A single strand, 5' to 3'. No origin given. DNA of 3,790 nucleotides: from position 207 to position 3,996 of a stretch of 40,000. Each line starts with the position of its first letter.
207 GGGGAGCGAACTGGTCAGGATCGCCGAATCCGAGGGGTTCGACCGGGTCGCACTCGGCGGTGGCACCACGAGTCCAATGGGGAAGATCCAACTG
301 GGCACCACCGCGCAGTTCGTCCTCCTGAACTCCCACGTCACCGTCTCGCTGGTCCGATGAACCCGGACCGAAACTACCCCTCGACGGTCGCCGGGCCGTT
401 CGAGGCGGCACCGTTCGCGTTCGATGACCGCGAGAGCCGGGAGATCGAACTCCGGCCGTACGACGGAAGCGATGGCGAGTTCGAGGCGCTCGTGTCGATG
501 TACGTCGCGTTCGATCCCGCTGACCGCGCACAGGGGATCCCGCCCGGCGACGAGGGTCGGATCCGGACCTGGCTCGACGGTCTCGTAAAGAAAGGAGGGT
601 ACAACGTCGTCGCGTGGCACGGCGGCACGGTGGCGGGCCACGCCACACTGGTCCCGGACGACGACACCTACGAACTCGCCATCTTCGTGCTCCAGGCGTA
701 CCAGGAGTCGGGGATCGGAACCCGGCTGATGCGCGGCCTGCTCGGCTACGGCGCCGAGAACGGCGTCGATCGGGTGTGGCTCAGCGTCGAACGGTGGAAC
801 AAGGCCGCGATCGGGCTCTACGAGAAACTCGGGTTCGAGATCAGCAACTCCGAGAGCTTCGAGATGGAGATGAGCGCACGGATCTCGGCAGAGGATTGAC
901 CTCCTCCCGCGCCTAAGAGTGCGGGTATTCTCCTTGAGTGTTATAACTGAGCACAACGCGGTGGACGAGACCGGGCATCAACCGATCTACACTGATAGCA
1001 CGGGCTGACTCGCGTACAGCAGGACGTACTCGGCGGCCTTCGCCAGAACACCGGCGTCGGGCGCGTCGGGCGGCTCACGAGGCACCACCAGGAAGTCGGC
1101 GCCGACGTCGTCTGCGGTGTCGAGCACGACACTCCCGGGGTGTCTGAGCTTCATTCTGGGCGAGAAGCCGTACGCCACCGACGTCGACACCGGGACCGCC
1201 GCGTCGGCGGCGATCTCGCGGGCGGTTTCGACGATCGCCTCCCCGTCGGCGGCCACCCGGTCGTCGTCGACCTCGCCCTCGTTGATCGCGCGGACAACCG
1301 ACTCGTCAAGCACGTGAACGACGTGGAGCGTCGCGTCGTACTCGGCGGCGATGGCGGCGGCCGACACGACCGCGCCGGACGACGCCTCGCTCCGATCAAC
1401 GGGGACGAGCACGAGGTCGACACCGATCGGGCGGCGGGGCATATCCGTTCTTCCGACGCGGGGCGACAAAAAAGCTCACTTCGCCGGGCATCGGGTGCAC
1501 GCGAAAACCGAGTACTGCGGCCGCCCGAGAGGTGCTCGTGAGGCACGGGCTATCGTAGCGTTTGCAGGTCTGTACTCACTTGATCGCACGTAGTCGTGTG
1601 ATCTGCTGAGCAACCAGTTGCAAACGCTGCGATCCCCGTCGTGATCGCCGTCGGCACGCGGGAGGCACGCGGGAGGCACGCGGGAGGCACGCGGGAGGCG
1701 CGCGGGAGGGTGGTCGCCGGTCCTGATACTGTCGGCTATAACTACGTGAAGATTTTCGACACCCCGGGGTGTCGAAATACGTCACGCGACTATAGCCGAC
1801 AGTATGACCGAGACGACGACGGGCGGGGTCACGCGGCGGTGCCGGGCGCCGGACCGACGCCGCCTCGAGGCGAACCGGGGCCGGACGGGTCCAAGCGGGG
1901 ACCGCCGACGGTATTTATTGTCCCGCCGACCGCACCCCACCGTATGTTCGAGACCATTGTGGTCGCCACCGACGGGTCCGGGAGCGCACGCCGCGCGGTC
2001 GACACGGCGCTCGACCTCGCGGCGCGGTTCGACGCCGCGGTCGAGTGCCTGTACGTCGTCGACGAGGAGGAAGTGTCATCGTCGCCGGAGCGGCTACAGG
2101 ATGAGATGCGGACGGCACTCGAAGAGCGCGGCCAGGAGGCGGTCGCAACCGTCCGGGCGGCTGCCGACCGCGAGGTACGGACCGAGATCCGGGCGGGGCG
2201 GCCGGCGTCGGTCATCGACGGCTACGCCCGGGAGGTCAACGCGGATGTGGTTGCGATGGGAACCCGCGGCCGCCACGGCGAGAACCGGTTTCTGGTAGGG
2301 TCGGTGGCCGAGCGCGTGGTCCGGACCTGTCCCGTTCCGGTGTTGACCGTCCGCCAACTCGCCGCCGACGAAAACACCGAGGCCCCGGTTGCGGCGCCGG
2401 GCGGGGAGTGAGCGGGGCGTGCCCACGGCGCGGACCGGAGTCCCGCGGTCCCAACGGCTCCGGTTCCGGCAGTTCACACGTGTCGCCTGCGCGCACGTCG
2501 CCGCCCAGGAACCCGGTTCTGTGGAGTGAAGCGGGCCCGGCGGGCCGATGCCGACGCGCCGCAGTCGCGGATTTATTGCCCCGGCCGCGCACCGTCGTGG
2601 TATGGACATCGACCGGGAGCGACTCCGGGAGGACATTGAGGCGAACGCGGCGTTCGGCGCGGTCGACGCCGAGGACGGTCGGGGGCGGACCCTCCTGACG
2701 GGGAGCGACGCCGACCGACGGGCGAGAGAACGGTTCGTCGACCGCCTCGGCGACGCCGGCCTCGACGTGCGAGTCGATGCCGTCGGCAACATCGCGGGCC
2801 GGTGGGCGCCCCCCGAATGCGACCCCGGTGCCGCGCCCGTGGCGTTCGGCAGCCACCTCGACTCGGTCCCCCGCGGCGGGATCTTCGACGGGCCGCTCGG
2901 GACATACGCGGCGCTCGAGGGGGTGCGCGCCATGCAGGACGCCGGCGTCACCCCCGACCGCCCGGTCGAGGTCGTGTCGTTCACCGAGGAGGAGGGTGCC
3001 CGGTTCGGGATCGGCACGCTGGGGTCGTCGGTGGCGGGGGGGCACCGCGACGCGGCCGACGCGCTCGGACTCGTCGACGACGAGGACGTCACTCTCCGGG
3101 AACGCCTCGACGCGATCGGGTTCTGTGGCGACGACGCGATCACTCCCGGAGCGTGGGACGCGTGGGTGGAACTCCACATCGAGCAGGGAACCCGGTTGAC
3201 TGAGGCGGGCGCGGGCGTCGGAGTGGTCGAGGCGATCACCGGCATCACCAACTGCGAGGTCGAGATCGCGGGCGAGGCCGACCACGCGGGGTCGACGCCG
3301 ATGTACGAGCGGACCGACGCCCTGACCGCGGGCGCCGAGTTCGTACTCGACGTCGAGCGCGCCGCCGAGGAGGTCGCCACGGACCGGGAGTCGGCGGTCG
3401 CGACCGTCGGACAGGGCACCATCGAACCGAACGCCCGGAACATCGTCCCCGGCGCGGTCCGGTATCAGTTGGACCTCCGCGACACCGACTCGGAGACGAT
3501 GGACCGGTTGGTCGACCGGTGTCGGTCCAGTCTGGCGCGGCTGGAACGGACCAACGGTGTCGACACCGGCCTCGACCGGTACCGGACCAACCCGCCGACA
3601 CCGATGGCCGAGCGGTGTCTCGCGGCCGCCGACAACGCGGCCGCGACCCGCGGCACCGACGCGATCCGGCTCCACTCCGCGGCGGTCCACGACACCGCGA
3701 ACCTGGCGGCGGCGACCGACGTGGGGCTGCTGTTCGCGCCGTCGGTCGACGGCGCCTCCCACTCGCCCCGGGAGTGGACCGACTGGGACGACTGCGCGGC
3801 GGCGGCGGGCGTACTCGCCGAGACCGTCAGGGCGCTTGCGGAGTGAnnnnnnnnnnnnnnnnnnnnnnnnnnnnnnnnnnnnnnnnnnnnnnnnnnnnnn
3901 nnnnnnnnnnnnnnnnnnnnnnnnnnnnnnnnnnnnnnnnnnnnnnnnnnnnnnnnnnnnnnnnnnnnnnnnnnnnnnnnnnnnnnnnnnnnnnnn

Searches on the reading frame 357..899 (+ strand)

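Call 98: search_protein_families(library=pfam, proteins=[window:357-899:+], max_evalue=0.001)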
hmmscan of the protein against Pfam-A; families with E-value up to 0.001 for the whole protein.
window:357-899:+ (180 aa): 6 families
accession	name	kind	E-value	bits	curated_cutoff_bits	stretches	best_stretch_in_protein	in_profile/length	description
PF00583.31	Acetyltransf_1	-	1.7e-20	73.9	20.7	1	69-160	21-116/116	Acetyltransferase (GNAT) family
PF13508.13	Acetyltransf_7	-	1.8e-13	51.1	27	1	84-161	6-83/84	Acetyltransferase (GNAT) domain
PF13673.13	Acetyltransf_10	-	1.5e-09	38.3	23.6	1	80-167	29-114/128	Acetyltransferase (GNAT) domain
PF13302.13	Acetyltransf_3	-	8.8e-09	36.6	25.4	1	31-161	3-138/138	Acetyltransferase (GNAT) domain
PF08445.16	FR47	-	9.9e-06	25.9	22.1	1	95-163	13-80/86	FR47-like protein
PF24553.2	Rv0428c_C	-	0.00026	21.1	27.2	1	107-161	163-216/224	Probable histone acetyltransferase Rv0428c C-terminal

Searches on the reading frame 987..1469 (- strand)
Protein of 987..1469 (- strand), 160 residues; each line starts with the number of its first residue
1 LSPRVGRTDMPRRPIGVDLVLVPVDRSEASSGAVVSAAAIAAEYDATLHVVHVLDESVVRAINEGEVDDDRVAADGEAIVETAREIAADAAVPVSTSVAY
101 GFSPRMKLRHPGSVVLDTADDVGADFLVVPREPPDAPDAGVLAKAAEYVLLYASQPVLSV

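Call 98: search_protein_families(library=pfam, proteins=[window:987-1469:-], max_evalue=0.001)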
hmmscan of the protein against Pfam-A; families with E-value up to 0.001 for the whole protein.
window:987-1469:- (160 aa): 1 family
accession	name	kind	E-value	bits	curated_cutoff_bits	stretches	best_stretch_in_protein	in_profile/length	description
PF00582.32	Usp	-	3.3e-12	47.6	24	1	20-159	5-139/141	Universal stress protein family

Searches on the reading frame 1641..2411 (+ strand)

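Call 98: search_protein_families(library=pfam, proteins=[window:1641-2411:+], max_evalue=0.001)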
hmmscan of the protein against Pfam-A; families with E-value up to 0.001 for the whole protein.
window:1641-2411:+ (256 aa): 1 family
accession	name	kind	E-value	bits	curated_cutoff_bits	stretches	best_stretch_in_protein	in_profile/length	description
PF00582.32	Usp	-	4.2e-36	125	24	1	102-238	1-141/141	Universal stress protein family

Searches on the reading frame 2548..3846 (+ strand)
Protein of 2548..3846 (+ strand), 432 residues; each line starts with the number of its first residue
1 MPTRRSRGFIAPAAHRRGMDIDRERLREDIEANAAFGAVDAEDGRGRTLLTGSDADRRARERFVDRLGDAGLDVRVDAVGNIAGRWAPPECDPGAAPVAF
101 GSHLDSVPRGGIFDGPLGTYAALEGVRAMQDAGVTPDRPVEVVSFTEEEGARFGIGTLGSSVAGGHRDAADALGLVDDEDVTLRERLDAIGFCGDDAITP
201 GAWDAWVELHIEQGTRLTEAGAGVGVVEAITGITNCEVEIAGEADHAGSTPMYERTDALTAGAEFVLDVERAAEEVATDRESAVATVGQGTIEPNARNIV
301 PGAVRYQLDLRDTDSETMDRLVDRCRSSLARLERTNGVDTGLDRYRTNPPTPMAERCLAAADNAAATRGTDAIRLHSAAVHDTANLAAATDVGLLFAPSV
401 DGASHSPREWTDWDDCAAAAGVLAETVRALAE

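Call 98: search_protein_families(library=pfam, proteins=[window:2548-3846:+], max_evalue=0.001)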
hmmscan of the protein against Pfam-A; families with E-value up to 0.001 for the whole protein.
window:2548-3846:+ (432 aa): 3 families
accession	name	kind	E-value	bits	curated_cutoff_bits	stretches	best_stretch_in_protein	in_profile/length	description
PF01546.33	Peptidase_M20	-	1.6e-20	74.4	24.6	1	99-428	1-205/206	Peptidase family M20/M25/M40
PF04389.22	Peptidase_M28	-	4.2e-07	30.3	21.3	1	81-161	1-74/193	Peptidase family M28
PF07687.19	M20_dimer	-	1.3e-05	25.6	21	1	231-329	4-99/107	Peptidase dimerisation domain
